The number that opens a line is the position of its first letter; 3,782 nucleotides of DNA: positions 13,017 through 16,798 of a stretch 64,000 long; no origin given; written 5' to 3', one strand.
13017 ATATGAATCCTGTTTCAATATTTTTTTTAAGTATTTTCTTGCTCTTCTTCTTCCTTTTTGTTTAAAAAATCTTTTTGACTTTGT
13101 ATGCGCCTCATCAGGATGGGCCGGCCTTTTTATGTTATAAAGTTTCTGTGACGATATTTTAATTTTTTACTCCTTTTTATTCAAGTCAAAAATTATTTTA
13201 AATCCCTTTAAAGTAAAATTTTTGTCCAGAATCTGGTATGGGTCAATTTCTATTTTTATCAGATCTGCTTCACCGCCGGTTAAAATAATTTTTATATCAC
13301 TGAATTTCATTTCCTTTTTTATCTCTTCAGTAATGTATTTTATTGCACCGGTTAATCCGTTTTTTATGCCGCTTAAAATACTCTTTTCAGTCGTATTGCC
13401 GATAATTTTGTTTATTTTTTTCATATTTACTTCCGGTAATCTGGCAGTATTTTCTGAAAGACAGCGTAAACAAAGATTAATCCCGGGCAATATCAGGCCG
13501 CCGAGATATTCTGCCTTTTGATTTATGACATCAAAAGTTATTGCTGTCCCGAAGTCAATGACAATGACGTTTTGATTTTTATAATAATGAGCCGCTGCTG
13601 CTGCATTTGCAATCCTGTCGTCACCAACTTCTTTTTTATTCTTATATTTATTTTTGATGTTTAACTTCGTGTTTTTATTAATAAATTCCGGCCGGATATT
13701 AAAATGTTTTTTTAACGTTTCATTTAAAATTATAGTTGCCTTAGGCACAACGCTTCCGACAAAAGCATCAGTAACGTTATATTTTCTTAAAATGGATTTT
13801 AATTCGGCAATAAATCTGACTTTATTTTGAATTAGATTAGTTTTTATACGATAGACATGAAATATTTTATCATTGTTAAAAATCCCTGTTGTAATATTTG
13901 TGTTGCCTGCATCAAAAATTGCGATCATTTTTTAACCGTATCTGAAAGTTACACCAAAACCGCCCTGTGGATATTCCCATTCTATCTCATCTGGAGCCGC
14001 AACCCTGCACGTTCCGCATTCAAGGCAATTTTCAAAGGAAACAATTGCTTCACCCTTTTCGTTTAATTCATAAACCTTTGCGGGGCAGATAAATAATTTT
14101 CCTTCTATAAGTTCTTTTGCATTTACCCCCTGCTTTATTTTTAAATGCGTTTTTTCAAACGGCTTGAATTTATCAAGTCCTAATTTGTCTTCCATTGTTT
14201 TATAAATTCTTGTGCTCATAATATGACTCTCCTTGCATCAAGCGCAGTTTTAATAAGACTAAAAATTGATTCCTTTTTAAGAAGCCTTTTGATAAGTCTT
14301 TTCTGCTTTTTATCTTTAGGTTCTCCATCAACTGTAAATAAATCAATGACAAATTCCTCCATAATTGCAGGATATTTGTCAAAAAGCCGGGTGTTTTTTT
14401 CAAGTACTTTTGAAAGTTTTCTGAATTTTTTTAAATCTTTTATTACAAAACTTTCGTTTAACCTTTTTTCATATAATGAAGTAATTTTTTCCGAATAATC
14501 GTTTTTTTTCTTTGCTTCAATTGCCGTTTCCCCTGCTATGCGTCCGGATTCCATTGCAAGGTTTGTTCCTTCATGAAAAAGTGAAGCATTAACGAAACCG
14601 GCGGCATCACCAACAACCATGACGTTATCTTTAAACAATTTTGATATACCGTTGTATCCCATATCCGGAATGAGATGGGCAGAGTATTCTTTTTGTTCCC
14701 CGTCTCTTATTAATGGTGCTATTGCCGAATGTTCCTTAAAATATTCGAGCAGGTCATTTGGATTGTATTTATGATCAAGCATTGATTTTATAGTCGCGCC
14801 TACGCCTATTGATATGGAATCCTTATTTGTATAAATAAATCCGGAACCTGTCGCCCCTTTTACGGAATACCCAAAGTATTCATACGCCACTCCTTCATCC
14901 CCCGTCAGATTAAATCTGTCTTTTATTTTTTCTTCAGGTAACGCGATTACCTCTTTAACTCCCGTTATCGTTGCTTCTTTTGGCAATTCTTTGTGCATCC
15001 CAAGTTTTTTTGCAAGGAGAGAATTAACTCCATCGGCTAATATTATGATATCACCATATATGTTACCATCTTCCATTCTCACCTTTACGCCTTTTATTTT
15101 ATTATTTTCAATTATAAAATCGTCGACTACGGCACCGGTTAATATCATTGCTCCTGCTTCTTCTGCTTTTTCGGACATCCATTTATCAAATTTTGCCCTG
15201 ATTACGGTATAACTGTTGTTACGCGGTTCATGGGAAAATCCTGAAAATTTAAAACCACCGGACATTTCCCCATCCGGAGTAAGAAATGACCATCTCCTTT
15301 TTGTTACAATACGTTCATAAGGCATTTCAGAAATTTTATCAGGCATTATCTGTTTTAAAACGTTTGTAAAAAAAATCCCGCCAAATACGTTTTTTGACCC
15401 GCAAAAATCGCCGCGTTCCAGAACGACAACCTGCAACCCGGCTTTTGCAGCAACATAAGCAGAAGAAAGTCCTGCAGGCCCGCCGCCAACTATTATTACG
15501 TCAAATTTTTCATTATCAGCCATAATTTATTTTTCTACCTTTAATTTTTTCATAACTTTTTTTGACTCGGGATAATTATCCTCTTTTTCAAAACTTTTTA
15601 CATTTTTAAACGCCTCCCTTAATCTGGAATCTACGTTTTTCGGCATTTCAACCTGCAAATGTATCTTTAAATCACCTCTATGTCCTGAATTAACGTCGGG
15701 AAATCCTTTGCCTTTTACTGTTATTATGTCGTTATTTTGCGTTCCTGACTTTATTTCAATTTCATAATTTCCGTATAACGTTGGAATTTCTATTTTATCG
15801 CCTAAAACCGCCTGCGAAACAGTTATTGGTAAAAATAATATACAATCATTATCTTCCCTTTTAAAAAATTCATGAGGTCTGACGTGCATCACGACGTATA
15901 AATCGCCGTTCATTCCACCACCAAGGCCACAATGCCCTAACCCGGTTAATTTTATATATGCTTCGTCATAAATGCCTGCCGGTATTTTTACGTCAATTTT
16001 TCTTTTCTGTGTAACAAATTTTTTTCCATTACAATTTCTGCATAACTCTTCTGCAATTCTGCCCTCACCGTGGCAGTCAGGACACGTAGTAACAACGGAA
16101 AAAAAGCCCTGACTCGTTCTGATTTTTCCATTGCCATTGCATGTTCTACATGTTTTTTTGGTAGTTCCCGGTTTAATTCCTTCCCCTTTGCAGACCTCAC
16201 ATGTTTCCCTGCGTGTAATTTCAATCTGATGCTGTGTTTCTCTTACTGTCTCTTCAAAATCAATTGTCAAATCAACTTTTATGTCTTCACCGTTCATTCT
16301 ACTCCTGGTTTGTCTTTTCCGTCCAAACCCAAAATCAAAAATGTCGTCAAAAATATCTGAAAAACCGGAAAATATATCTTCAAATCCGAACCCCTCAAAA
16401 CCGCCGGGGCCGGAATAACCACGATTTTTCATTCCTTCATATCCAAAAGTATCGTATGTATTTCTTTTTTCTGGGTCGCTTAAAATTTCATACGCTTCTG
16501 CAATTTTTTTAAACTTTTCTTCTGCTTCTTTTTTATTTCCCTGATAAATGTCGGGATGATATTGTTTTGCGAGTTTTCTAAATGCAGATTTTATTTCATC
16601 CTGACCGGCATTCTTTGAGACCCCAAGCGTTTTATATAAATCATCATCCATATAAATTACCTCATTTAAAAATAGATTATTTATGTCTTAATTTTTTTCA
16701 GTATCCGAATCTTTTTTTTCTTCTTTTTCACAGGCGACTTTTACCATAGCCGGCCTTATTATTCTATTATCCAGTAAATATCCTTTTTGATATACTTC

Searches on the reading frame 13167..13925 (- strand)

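Call 26: search_protein_families(library=pfam, proteins=[window:13167-13925:-], max_evalue=0.00001)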
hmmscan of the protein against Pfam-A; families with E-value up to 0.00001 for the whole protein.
window:13167-13925:- (252 aa): 1 family
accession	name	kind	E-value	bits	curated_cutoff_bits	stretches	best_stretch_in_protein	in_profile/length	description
PF03309.20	Pan_kinase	-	5.6e-60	203.1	24.7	1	3-200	3-204/205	Type III pantothenate kinase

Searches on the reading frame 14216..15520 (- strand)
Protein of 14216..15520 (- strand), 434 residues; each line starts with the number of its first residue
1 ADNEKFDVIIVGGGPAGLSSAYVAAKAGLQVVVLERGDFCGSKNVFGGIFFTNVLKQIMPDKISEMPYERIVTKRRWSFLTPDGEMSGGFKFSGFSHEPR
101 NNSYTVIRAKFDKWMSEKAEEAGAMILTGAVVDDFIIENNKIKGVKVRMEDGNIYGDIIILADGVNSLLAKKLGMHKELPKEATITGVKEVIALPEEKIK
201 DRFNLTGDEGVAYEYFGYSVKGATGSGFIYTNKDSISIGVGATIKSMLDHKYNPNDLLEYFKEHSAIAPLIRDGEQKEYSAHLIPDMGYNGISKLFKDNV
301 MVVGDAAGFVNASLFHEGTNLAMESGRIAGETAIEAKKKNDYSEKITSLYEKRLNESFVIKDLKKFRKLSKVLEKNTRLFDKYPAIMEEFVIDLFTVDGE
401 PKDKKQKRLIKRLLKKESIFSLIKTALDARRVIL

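Call 26: search_protein_families(library=pfam, proteins=[window:14216-15520:-], max_evalue=0.00001)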
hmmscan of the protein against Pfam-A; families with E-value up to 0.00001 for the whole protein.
window:14216-15520:- (434 aa): 11 families
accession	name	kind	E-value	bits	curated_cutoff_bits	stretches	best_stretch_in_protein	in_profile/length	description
PF01266.30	DAO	-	2.2e-16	60.8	27.9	1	7-50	1-46/353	FAD dependent oxidoreductase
PF12831.13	FAD_oxidored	-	4.9e-13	49.6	27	1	7-157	1-138/416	FAD dependent oxidoreductase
PF01946.23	Thi4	-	4.1e-12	46.3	26.2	1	6-56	18-69/235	Thi4 family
PF01494.25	FAD_binding_3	-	7.1e-12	45.7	22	1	6-36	2-32/349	FAD binding domain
PF00890.30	FAD_binding_2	-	9.2e-11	42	20.4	1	7-64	1-61/414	FAD binding domain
PF07992.20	Pyr_redox_2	-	1.1e-09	38.6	26.1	1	6-45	1-36/291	Pyridine nucleotide-disulphide oxidoreductase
PF03486.20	HI0933_like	-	2.5e-09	37.4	50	1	7-56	2-51/244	HI0933-like protein Rossmann domain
PF01134.28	GIDA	-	1.7e-08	34.4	22.1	0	7-34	1-28/391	Glucose inhibited division protein A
PF13450.12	NAD_binding_8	-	3e-07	31.1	21.9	1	10-41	1-32/68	NAD(P)-binding Rossmann-like domain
PF04820.20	Trp_halogenase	-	5.5e-07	29.2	21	0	101-172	150-220/458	Tryptophan halogenase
PF13738.12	Pyr_redox_3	-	6.8e-07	29.3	30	1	9-39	1-32/305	Pyridine nucleotide-disulphide oxidoreductase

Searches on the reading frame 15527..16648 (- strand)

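Call 26: search_protein_families(library=pfam, proteins=[window:15527-16648:-], max_evalue=0.00001)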
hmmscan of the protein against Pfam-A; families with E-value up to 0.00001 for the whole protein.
window:15527-16648:- (373 aa): 3 families
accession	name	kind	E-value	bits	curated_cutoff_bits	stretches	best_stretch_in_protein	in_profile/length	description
PF01556.23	DnaJ_C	-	6.3e-44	150.1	26.6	1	123-336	1-152/152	DnaJ C terminal domain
PF00226.36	DnaJ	-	5.5e-27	94.1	27.8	1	3-66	1-63/63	DnaJ domain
PF00684.25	DnaJ_CXXCXGXG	-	2.4e-14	53.7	32.7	1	150-210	1-65/65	DnaJ central domain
